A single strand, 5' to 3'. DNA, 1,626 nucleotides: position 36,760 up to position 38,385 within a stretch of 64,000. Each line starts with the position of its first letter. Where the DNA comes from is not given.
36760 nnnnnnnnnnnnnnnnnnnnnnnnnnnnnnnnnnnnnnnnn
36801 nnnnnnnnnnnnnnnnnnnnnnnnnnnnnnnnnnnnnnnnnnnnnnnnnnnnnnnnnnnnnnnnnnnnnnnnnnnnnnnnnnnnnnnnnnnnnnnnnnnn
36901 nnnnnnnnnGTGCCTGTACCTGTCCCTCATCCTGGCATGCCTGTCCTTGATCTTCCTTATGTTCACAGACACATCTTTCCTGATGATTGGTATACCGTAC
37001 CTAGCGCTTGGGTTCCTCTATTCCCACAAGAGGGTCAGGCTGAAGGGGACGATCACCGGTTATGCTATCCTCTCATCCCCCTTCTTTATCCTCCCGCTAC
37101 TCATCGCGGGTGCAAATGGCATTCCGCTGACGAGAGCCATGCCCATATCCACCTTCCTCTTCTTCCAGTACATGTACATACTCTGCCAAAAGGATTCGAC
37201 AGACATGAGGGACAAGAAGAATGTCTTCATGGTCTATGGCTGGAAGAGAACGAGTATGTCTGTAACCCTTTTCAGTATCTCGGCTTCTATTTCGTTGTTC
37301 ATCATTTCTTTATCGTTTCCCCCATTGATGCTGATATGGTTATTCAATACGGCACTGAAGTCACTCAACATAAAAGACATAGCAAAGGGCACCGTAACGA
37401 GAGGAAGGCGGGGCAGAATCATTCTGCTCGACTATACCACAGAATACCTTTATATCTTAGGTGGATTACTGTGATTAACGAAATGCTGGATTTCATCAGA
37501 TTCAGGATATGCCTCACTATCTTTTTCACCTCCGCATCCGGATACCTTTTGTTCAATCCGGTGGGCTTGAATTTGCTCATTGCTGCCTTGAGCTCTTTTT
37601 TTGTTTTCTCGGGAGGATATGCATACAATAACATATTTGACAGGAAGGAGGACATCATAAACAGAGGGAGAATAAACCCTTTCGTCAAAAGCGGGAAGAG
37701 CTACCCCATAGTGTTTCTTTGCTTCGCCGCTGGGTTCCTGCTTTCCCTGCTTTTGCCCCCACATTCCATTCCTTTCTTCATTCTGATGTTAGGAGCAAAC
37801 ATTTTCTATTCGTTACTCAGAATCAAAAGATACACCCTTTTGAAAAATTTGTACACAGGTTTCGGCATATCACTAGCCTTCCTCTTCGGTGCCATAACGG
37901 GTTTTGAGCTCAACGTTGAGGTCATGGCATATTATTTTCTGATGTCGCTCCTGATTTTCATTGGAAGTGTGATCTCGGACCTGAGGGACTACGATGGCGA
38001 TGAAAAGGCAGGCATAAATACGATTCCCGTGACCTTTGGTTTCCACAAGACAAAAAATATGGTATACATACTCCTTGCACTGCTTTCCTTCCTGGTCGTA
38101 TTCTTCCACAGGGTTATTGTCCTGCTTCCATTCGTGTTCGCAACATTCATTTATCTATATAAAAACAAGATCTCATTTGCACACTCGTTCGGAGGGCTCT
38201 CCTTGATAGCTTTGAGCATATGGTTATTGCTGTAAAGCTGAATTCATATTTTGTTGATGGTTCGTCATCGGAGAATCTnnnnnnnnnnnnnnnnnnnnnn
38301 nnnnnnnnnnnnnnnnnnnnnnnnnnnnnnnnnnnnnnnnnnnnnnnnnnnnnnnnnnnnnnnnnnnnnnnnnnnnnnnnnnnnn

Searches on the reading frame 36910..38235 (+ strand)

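Call 12: search_protein_families(library=pfam, proteins=[window:36910-38235:+], max_evalue=0.01)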
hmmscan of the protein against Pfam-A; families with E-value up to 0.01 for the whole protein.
window:36910-38235:+ (441 aa): 1 family
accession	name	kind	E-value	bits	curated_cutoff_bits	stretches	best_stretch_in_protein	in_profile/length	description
PF01040.23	UbiA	-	1.3e-26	93.8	34.2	1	216-414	18-224/250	UbiA prenyltransferase family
